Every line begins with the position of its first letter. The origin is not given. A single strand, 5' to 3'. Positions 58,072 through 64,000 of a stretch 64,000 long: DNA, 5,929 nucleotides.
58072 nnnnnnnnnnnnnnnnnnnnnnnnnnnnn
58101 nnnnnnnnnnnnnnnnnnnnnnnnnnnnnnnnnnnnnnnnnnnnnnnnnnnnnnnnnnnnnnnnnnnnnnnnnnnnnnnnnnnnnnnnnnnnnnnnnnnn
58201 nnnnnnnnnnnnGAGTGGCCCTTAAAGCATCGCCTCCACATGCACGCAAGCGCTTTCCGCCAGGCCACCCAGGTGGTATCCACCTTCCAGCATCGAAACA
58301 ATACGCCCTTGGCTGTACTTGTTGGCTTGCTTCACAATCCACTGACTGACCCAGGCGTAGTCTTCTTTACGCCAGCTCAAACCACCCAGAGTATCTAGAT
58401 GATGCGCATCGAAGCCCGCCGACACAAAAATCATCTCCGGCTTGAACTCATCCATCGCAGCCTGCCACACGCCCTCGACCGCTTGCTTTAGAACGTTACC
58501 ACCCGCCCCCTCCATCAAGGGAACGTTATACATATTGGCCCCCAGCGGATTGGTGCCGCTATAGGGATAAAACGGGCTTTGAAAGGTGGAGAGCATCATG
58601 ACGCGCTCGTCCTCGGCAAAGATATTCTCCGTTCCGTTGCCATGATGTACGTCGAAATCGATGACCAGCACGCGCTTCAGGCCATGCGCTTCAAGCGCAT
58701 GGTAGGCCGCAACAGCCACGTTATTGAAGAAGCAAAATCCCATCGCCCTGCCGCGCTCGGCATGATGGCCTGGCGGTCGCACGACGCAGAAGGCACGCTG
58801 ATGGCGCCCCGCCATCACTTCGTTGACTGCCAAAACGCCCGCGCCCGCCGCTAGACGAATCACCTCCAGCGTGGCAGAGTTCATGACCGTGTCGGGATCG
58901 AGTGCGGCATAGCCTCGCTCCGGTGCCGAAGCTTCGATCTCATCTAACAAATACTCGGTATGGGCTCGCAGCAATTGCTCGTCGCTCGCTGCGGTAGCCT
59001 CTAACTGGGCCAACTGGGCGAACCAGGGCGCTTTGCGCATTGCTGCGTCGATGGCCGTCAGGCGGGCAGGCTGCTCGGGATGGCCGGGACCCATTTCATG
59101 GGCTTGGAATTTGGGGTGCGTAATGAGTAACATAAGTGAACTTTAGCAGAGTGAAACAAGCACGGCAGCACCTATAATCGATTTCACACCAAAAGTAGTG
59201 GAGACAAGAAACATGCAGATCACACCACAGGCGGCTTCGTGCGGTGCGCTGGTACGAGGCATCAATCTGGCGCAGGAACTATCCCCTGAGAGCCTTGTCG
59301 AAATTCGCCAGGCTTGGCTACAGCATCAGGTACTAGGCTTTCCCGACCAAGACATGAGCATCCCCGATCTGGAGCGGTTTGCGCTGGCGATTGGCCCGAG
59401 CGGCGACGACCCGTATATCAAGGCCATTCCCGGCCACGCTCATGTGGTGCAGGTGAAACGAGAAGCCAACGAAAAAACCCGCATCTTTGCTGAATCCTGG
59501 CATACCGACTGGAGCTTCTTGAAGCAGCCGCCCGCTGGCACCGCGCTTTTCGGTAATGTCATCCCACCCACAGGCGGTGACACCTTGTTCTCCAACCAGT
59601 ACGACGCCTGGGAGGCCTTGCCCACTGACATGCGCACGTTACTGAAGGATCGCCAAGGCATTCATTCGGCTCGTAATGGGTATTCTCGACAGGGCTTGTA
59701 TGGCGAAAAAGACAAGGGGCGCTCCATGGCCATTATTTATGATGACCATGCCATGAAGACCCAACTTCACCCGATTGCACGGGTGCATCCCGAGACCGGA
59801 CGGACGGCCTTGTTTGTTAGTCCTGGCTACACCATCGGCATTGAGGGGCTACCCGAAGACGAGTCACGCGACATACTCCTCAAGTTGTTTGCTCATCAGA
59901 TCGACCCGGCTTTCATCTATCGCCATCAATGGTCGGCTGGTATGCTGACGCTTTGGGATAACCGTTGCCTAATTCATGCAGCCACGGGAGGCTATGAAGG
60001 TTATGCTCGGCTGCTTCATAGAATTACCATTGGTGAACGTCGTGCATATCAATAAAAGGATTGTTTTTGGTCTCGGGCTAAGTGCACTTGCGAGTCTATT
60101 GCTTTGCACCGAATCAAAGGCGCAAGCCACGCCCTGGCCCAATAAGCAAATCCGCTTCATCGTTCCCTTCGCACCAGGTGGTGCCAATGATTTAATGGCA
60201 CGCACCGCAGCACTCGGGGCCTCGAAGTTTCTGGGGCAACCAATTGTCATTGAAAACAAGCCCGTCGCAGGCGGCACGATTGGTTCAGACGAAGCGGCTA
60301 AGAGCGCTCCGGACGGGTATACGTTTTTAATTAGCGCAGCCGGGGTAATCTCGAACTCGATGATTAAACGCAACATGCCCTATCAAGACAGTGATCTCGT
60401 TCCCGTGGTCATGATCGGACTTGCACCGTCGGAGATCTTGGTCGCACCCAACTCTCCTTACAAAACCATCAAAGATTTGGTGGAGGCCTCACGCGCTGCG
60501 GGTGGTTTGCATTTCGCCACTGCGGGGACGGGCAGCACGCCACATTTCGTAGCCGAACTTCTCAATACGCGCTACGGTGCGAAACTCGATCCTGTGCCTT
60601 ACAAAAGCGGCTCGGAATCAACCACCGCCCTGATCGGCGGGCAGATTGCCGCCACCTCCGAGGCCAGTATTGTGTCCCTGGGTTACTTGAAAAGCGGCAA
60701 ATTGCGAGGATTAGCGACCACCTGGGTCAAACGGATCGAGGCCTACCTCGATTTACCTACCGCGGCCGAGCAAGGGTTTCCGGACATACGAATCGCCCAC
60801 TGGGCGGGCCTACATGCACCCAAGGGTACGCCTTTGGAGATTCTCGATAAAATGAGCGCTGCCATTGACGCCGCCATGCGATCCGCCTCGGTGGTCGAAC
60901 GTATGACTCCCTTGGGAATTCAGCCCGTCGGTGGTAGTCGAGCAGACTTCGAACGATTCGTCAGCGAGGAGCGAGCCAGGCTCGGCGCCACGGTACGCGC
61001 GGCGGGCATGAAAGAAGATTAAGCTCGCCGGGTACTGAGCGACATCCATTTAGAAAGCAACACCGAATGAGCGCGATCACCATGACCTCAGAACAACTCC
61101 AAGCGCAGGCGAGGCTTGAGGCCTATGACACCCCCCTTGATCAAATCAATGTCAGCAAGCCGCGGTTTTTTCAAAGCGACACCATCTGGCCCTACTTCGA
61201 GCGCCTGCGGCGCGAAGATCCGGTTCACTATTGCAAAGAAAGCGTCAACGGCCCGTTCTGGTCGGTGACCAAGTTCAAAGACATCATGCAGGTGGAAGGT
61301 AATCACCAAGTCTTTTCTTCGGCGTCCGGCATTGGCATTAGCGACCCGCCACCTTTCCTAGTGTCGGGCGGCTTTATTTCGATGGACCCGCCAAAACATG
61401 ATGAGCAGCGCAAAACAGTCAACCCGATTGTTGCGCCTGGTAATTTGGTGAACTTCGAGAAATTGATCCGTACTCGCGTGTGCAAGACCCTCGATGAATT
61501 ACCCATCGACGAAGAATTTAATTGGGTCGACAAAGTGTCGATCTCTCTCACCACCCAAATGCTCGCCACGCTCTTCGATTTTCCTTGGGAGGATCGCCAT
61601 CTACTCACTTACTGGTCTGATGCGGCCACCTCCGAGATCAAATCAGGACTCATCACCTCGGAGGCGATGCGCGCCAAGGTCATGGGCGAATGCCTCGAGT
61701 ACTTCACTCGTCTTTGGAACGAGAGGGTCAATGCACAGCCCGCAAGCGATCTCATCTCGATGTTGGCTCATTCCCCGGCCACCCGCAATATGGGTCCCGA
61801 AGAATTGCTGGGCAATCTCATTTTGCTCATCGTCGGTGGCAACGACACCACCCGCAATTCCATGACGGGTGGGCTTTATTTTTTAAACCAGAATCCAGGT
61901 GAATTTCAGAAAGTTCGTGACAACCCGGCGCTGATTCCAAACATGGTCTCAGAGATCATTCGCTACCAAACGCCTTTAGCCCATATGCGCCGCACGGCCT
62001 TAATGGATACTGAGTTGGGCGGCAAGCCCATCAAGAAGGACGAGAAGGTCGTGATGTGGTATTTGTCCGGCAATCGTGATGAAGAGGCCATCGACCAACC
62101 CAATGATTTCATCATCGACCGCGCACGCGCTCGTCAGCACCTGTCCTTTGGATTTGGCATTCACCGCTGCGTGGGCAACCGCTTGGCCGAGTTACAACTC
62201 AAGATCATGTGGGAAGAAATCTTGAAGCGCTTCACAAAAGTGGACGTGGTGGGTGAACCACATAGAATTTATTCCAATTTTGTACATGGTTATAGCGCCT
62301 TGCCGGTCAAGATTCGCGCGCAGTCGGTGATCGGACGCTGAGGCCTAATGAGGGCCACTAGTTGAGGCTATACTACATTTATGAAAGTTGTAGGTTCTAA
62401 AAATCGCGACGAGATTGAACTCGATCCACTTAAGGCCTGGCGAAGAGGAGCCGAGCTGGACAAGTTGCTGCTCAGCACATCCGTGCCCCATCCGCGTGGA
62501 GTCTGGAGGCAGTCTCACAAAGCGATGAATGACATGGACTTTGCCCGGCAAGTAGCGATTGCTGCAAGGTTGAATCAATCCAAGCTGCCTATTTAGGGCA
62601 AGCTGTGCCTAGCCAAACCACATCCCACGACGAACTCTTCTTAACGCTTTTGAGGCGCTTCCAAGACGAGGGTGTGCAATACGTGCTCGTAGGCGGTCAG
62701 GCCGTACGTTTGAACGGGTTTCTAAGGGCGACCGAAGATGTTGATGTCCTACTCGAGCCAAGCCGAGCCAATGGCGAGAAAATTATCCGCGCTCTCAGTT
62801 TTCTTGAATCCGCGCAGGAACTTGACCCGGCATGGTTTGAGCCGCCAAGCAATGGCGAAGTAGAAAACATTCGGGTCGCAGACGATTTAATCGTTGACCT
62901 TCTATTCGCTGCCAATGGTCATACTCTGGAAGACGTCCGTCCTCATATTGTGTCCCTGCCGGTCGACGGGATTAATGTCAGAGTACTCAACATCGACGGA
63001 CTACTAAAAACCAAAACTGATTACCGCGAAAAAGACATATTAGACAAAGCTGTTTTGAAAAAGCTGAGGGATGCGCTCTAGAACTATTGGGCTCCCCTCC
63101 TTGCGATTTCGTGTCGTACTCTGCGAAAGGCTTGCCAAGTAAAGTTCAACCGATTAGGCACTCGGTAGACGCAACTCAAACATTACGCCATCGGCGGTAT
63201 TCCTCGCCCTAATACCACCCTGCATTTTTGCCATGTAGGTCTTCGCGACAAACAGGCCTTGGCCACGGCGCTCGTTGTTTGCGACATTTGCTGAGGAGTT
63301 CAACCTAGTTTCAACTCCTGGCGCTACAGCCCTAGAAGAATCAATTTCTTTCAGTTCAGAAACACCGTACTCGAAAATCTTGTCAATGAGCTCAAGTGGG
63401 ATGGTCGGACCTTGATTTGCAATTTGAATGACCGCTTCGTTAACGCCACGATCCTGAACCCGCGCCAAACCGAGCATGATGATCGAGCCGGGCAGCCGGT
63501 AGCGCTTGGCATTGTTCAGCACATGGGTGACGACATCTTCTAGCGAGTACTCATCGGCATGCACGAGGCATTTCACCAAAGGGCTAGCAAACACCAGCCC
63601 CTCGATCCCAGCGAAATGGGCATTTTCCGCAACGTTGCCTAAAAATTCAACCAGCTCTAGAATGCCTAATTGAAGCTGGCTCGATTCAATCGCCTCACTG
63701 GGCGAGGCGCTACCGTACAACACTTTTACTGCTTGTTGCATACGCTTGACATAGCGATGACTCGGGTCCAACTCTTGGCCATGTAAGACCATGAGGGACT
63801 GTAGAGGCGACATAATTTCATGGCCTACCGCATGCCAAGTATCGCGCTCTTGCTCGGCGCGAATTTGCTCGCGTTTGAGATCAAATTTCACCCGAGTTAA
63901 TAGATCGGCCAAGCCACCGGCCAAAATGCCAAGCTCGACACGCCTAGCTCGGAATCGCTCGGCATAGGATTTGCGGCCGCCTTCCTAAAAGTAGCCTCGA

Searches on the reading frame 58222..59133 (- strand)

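Call 5: search_protein_families(library=pfam, max_evalue=0.01, proteins=[window:58222-59133:-])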
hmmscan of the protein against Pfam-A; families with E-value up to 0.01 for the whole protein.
window:58222-59133:- (303 aa): 1 family
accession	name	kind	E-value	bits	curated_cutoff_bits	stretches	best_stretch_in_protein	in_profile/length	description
PF00850.24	Hist_deacetyl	-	1.5e-83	281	27.9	1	18-302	1-298/298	Histone deacetylase domain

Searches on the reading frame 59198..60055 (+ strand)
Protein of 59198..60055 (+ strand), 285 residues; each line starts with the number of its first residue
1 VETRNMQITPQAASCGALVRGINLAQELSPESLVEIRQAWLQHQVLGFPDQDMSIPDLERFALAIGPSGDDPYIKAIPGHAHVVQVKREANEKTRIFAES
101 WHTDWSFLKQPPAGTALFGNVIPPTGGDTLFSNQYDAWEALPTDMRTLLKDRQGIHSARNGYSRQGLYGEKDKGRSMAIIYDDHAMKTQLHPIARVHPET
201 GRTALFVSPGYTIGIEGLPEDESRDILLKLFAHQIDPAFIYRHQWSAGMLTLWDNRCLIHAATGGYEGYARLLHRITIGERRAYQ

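Call 82: search_protein_families(library=pfam, max_evalue=0.00001, proteins=[window:59198-60055:+])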
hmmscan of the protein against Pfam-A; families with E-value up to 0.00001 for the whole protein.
window:59198-60055:+ (285 aa): 1 family
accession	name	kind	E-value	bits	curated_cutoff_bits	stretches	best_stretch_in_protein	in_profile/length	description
PF02668.22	TauD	-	2.2e-57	195.4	27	1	11-277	5-267/267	Taurine catabolism dioxygenase TauD, TfdA family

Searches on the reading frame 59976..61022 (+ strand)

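Call 82: search_protein_families(library=pfam, max_evalue=0.00001, proteins=[window:59976-61022:+])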
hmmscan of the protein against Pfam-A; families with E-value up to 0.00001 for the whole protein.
window:59976-61022:+ (348 aa): 1 family
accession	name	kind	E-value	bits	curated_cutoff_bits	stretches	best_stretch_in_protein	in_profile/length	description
PF03401.19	TctC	-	1.1e-59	202.7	27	1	75-344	2-273/274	Tripartite tricarboxylate transporter family receptor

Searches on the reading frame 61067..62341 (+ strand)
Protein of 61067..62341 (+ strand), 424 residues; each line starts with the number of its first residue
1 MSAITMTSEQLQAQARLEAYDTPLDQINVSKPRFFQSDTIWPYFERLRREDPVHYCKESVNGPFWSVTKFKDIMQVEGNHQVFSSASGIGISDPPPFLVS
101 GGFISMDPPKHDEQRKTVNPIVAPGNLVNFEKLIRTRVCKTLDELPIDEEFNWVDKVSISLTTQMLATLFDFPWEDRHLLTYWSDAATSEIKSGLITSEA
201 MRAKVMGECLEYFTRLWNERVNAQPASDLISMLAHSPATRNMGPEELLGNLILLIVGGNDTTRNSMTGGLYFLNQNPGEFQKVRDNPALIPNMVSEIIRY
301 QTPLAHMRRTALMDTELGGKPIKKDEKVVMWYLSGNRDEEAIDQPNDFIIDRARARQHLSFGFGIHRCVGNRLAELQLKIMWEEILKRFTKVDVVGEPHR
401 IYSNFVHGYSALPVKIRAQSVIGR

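Call 82: search_protein_families(library=pfam, max_evalue=0.00001, proteins=[window:61067-62341:+])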
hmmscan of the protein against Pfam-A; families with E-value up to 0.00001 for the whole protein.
window:61067-62341:+ (424 aa): 1 family
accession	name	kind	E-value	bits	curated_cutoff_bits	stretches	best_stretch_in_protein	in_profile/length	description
PF00067.27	p450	-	2.2e-24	86.5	22.8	1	193-390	207-433/462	Cytochrome P450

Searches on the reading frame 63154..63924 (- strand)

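Call 82: search_protein_families(library=pfam, max_evalue=0.00001, proteins=[window:63154-63924:-])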
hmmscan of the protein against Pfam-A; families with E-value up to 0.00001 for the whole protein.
window:63154-63924:- (256 aa): 1 family
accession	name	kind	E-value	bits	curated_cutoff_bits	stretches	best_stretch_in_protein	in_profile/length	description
PF02518.31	HATPase_c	-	2.2e-09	38.2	26.4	1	124-255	2-109/111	Histidine kinase-, DNA gyrase B-, and HSP90-like ATPase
